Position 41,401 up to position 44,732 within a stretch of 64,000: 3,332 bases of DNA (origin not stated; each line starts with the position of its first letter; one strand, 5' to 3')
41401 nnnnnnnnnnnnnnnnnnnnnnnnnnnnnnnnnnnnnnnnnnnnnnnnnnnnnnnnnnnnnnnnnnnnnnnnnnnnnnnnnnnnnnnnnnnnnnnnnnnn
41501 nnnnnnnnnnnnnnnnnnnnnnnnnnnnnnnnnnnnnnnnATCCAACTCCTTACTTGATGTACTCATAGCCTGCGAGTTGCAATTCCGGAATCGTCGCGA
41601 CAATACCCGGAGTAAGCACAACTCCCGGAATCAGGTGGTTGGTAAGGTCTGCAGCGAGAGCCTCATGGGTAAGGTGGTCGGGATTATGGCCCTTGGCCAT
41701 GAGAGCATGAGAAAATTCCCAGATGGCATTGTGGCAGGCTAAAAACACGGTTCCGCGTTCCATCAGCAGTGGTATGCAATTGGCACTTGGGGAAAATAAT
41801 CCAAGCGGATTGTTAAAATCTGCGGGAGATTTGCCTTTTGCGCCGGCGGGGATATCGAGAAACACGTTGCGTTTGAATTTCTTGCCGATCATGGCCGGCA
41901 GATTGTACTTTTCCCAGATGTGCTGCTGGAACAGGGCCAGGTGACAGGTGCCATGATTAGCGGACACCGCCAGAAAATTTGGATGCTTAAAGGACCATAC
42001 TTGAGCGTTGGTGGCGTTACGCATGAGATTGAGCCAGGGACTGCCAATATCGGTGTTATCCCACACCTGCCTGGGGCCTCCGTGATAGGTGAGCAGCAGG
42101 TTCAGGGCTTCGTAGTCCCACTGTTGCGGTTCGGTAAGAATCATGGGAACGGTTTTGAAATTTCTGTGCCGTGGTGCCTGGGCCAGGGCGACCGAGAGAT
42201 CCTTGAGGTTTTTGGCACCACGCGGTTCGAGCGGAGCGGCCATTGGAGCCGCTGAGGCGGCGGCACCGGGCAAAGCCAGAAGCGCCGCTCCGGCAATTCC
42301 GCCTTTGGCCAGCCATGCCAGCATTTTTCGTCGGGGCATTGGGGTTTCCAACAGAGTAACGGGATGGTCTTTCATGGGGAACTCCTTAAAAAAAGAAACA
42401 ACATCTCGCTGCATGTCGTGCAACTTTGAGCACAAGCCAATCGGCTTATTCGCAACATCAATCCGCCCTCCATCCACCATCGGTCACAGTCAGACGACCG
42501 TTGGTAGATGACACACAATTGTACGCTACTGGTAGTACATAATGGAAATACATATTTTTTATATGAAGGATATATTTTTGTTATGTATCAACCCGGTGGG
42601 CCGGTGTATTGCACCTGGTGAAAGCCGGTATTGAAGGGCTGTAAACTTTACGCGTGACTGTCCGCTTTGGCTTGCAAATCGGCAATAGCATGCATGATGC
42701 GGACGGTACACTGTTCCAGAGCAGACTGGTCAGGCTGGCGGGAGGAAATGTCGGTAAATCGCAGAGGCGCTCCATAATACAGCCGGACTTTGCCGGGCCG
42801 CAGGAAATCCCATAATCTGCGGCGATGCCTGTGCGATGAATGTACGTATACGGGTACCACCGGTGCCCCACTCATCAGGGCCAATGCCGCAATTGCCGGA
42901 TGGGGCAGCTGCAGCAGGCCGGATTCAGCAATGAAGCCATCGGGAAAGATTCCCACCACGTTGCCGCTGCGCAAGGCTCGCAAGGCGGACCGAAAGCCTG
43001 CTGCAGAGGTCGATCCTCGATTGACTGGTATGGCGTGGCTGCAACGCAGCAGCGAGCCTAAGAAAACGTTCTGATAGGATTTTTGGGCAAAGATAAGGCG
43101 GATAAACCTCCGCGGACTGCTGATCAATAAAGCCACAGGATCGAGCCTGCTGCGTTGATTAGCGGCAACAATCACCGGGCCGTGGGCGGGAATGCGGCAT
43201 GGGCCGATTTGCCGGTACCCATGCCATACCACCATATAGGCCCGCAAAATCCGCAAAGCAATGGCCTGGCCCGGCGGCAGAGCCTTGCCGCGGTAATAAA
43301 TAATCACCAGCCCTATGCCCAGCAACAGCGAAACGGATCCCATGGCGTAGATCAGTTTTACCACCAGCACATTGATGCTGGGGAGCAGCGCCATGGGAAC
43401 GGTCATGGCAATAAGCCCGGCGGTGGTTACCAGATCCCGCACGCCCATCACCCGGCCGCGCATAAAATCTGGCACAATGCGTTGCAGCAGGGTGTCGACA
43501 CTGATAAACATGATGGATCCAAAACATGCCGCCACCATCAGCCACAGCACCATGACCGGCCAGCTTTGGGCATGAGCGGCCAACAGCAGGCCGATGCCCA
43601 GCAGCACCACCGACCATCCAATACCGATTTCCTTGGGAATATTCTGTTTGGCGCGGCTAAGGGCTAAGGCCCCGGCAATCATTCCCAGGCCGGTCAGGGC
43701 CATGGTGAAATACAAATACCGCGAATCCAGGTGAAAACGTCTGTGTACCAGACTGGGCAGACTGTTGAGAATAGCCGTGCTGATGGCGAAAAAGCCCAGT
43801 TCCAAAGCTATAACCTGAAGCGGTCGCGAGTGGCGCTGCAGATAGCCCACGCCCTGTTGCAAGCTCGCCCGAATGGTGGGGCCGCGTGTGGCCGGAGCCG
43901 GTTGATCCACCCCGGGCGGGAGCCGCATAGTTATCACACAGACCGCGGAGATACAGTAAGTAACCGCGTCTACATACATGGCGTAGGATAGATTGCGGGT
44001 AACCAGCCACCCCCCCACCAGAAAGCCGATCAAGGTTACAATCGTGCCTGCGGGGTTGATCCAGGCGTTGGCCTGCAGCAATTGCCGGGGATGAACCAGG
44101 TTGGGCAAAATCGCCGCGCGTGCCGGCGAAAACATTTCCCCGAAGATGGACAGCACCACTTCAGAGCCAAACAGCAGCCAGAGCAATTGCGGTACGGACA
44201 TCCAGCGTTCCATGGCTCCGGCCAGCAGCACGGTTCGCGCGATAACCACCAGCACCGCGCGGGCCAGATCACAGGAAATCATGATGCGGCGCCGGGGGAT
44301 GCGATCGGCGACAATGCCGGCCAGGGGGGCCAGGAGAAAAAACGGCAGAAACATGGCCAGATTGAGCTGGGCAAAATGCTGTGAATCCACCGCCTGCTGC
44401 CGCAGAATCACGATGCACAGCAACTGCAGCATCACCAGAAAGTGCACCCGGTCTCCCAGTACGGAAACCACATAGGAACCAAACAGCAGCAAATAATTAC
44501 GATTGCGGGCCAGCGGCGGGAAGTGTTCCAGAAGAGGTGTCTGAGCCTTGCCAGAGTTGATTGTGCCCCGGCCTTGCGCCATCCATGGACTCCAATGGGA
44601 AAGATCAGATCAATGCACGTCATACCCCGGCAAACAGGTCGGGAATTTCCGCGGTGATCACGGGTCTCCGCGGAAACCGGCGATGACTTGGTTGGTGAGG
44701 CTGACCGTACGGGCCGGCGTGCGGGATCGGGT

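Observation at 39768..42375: Periplasmic oxyanion-binding (ModA-like) domain fused to a TsdA-like diheme cytochrome c, co-transcribed with a Tat-secreted Cys protein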

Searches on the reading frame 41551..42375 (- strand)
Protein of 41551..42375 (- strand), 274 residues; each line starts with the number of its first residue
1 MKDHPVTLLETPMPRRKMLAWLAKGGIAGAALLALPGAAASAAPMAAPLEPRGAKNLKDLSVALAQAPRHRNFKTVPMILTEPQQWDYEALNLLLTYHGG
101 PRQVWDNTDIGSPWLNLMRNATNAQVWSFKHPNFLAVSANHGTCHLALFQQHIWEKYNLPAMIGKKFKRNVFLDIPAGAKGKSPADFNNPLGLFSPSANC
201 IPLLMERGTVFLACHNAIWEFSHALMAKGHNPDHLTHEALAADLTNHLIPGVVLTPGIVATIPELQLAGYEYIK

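Call 3: search_protein_families(library=pfam, proteins=[window:41551-42375:-], max_evalue=0.01)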
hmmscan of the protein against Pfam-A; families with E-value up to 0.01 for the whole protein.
window:41551-42375:- (274 aa): 0 families

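Call 4: search_protein_families(library=ncbifam, proteins=[window:41551-42375:-], max_evalue=0.01)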
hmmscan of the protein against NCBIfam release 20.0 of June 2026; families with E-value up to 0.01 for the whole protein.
window:41551-42375:- (274 aa): 1 family
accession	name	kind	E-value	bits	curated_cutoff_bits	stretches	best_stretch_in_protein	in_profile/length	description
NF052225.1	ThioSDhTetH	equivalog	2.6e-109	364.6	300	1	15-274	1-259/259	thiosulfate dehydrogenase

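Call 7: search_solved_structures(query=window:41551-42375:-, max_evalue=1, show_alignments=2)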
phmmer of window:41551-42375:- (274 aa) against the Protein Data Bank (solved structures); distinct sequences matched with E-value up to 1: 2.
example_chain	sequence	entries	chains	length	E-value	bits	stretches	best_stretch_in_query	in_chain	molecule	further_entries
9rjb_D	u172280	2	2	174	0.18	14.3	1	100-210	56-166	Signal peptidase complex subunit 3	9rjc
7p2p_B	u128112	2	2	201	0.21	14.1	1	100-211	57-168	Signal peptidase complex subunit 3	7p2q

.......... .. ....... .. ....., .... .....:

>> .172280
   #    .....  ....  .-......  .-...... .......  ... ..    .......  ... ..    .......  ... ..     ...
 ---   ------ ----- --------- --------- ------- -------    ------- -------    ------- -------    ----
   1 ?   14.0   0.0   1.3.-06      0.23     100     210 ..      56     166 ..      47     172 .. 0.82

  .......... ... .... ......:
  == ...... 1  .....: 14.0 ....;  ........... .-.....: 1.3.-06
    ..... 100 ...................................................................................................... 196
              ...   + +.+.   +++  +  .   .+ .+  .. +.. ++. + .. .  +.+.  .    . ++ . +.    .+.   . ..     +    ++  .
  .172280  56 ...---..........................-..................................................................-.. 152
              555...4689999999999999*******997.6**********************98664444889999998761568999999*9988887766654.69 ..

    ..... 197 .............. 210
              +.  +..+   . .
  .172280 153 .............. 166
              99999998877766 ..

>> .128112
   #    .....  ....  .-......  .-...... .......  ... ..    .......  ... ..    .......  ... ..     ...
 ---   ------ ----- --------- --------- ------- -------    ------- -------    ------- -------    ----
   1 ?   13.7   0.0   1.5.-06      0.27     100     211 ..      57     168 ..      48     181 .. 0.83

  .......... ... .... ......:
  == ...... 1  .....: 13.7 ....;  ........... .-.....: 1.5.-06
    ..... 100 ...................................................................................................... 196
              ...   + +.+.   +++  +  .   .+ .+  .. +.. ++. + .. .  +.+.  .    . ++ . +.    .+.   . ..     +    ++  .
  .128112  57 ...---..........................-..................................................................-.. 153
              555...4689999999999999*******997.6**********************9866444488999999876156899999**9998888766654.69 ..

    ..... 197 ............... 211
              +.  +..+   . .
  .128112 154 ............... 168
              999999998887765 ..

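Call 20: find_homologous_proteins(query=window:41551-42375:-, max_evalue=0.00001)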
Query window:41551-42375:- (274 aa): 2808 proteins with E <= 0.00001 among 8000 candidates; the best 120 are listed.
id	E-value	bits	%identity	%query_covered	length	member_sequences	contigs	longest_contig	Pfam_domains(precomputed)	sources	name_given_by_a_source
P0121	4.3e-182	622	98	100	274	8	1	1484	-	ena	-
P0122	9.8e-159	545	86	100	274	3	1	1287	-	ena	-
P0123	8.6e-142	490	76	100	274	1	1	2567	-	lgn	-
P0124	6.4e-130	451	72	97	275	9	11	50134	-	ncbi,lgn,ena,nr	ncbi:MAG: transcriptional initiation protein Tat [Planctomycetia bacterium]|nr:transcriptional initi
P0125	2.0e-128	446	73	96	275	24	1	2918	-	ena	-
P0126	2.3e-125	436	71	96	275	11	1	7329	-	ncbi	-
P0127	3.6e-125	435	71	97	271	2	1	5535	-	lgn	-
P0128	7.1e-124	431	68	100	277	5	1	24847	-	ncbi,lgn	-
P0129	4.4e-123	428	70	96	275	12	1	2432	-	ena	-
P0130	7.8e-123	427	69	97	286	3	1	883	-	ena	-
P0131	1.8e-122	426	71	96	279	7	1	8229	-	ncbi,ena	-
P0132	3.4e-121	422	70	92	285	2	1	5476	-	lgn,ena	-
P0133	3.6e-121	422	68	97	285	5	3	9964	-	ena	-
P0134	5.1e-120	418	68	97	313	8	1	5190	-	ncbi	-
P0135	1.0e-119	417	66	100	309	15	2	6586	-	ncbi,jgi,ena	jgi:hypothetical protein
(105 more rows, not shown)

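Call 41: predict_structure(alignment_id=A3)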
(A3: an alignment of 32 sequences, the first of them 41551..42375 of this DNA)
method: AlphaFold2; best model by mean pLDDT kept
length: 274 residues; sequences in the alignment: 32
mean_pLDDT: 85.5   pTM: 0.78
mean pLDDT of the five models: 85.5, 83.1, 83.1, 80.4, 75.5
residues with pLDDT >= 90: 193; 70-90: 30; 50-70: 9; < 50: 42
segments of 3 or more residues with pLDDT < 50: 1-18, 24-45
pLDDT, mean of each block of 10 residues (from residue 1): 37 46 41 38 53 90 96 97 96 96 97 95 93 97 97 98 95 92 83 88 93 98 98 98 98 96 98 95
secondary structure, 60 per line:
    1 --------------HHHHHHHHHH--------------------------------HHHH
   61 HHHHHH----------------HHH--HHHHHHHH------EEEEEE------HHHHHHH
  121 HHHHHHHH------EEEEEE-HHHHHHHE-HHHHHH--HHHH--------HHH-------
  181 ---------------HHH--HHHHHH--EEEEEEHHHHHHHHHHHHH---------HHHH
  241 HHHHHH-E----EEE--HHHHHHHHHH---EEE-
elements in order: H15-24 H57-66 H88-95 E102-107 H114-128 E135-140 H142-148 H151-156 H159-162 H201-206 E209-214 H215-227 H237-246 E253-255 H258-267 E271-273

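Call 72: search_protein_families(library=pfam, proteins=[window:41551-42375:-], max_evalue=10)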
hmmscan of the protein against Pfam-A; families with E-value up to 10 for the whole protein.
window:41551-42375:- (274 aa): 0 families

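Call 75: search_solved_structures(query=A3, max_evalue=10, show_alignments=4)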
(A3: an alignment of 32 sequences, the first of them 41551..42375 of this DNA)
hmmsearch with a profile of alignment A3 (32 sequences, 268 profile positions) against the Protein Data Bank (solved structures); distinct sequences matched with E-value up to 10: 0.

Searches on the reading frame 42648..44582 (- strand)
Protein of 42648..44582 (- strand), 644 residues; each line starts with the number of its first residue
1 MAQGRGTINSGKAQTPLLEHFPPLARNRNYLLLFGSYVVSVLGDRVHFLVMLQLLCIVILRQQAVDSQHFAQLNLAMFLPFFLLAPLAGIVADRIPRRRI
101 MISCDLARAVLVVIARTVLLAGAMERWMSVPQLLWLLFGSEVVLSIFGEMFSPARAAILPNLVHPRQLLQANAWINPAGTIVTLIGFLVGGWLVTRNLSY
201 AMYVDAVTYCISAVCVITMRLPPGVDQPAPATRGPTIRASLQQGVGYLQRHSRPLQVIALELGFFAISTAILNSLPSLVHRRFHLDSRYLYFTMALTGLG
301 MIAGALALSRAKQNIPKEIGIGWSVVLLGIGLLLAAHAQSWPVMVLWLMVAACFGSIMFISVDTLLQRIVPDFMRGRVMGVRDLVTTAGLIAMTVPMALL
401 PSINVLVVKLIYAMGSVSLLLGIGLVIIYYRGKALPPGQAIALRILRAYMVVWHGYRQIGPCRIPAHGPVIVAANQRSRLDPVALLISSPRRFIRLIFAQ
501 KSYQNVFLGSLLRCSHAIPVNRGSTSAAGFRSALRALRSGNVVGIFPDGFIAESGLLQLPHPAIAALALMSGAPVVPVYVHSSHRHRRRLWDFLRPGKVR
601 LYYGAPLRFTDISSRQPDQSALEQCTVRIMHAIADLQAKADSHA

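Call 3: search_protein_families(library=pfam, proteins=[window:42648-44582:-], max_evalue=0.01)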
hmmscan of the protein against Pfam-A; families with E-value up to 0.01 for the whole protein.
window:42648-44582:- (644 aa): 3 families
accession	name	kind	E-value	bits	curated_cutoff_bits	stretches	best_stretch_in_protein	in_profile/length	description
PF07690.21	MFS_1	-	2.8e-25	89.4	33.4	2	65-310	29-260/347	Major Facilitator Superfamily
PF05977.19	MFS_3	-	1.9e-18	66.6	27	1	71-422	48-386/524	Transmembrane secretion effector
PF01553.26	Acyltransferase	-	4.2e-14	52.9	23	1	463-580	9-131/132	Acyltransferase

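Call 4: search_protein_families(library=ncbifam, proteins=[window:42648-44582:-], max_evalue=0.01)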
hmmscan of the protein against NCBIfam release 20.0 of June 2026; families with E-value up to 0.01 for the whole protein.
window:42648-44582:- (644 aa): 13 families
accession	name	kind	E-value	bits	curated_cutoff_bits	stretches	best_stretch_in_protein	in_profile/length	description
NF006386.0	PRK08633.1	equivalog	8.4e-48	162.9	1221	1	41-581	22-552/1147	acyl-[ACP]--phospholipid O-acyltransferase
TIGR00900.1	2A0121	subfamily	2e-42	145.9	319.6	1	30-388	1-348/364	H+ Antiporter protein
NF005291.0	PRK06814.1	equivalog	9.3e-35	119.8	1349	1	24-582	7-565/1140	acyl-[ACP]--phospholipid O-acyltransferase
NF012178.0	tet_MFS_V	exception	5.1e-17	62.1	640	1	26-416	6-384/409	tetracycline efflux MFS transporter Tet(V)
NF008397.0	PRK11195.1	equivalog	1.4e-16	60.6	297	1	38-428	13-394/414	lysophospholipid transporter LplT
TIGR00530.1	AGP_acyltrn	subfamily_domain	1.4e-13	50.8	102.95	1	459-580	7-129/130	1-acylglycerol-3-phosphate O-acyltransferase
NF007792.0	PRK10489.1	equivalog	3.6e-12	46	324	1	21-427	10-397/419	enterobactin transporter EntS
NF000051.1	macrolide_MefB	exception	3.7e-09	36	800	1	33-428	14-394/409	macrolide efflux MFS transporter Mef(B)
NF000245.1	macrolide_MefA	exception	3e-08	33.2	675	1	50-402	26-366/405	macrolide efflux MFS transporter Mef(A)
TIGR00880.1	2_A_01_02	superfamily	6.1e-05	23.2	131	1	82-219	12-136/141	multidrug resistance protein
TIGR00883.1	2A0106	subfamily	0.00016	20.9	443.45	1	64-200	257-385/400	metabolite/H+ symporter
NF008650.1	PRK11646.1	equivalog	0.00055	19.1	469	1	84-380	62-336/400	multidrug efflux MFS transporter MdtH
NF005959.0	PRK08043.1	equivalog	0.0033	15.7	886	1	460-583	20-140/719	bifunctional acyl-ACP--phospholipid O-acyltransferase/long-chain-fatty-acid--ACP ligase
